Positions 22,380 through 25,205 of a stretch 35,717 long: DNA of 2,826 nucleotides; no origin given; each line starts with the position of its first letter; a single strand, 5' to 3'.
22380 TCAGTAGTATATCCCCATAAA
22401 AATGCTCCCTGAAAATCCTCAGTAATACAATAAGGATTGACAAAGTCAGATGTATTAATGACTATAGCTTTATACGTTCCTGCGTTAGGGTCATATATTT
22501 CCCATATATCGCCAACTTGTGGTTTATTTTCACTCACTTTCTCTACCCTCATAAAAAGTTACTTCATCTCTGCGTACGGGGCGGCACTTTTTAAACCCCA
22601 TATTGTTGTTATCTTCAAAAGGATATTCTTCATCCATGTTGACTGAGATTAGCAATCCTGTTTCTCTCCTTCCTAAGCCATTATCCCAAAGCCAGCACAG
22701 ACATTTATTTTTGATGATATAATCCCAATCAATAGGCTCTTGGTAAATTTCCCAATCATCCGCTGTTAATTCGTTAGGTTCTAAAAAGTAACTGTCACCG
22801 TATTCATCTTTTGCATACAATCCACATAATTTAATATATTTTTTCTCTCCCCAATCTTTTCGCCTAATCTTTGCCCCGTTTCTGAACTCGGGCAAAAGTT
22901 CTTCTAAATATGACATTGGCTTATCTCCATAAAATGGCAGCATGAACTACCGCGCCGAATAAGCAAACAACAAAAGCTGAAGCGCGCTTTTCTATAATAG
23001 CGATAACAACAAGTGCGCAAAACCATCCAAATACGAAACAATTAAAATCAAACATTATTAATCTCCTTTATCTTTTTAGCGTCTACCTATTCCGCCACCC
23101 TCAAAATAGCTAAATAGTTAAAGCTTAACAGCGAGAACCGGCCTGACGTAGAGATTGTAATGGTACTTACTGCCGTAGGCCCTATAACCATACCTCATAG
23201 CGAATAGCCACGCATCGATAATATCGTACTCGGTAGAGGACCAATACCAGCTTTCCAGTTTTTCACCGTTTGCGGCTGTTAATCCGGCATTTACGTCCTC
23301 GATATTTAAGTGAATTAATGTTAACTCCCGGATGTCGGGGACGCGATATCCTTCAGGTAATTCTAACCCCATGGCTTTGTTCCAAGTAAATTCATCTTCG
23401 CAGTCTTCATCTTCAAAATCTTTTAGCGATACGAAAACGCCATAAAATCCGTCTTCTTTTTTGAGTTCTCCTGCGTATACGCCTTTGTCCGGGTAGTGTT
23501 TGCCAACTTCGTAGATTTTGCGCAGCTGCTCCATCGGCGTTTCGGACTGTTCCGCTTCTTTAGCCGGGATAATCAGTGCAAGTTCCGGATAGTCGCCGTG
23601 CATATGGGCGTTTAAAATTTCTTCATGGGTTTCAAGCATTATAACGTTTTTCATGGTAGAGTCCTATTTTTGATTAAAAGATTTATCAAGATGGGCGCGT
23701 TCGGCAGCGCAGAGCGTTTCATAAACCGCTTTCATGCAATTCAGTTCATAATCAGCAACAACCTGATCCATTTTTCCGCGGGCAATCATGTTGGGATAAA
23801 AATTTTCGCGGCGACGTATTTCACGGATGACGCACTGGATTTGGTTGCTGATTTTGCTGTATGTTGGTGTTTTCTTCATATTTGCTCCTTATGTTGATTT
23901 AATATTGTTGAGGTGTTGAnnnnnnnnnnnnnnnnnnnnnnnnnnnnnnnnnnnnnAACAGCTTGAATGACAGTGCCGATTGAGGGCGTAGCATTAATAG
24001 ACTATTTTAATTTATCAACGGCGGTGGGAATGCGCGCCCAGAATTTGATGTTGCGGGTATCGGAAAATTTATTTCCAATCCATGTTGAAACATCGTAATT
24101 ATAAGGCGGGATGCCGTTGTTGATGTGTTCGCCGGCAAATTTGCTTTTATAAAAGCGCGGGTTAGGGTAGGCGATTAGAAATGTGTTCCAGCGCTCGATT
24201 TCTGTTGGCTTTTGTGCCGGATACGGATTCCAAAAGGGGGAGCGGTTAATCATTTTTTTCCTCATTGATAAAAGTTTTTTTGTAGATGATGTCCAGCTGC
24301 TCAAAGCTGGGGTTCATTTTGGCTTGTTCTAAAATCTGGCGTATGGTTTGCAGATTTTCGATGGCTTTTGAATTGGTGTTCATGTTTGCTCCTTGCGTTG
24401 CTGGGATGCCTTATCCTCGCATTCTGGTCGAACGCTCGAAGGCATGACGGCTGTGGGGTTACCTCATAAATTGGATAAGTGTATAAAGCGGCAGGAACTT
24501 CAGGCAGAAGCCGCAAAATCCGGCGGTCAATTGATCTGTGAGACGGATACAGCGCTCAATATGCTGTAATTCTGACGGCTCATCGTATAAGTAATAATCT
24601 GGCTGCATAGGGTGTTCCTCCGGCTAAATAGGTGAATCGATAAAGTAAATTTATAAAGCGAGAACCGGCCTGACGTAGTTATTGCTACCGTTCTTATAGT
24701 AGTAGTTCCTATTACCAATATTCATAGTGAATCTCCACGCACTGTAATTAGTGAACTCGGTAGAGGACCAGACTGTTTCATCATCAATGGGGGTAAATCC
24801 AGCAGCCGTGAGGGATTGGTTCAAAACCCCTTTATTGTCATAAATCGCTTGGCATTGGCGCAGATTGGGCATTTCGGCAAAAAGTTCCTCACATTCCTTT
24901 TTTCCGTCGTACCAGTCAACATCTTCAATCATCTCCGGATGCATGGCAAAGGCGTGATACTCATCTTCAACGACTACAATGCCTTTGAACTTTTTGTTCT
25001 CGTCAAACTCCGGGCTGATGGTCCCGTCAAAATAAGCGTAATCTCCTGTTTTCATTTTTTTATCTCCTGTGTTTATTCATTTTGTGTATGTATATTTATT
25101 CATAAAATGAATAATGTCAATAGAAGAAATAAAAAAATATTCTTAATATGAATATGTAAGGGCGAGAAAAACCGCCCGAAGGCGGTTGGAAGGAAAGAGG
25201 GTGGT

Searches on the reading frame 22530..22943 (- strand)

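Call 53: search_protein_families(library=pfam, proteins=[window:22530-22943:-], max_evalue=0.01)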
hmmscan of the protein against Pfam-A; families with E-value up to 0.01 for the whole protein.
window:22530-22943:- (137 aa): 1 family
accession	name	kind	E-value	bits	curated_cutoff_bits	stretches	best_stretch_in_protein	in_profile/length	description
PF11195.14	Tad2-like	-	6.6e-05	23.8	25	1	14-66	4-72/73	Thoeris anti-defense 2-like domain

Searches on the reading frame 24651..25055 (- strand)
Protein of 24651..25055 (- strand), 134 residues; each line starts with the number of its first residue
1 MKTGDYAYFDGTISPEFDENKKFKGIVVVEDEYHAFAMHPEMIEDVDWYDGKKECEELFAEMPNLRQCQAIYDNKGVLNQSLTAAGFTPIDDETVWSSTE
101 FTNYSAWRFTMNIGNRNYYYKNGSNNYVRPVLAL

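Call 53: search_protein_families(library=pfam, proteins=[window:24651-25055:-], max_evalue=0.01)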
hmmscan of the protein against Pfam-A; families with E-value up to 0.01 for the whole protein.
window:24651-25055:- (134 aa): 1 family
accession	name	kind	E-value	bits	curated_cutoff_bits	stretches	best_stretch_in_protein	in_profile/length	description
PF07603.17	Lcl_C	-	6.4e-05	23.7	34.9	1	62-131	47-116/117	Lcl C-terminal domain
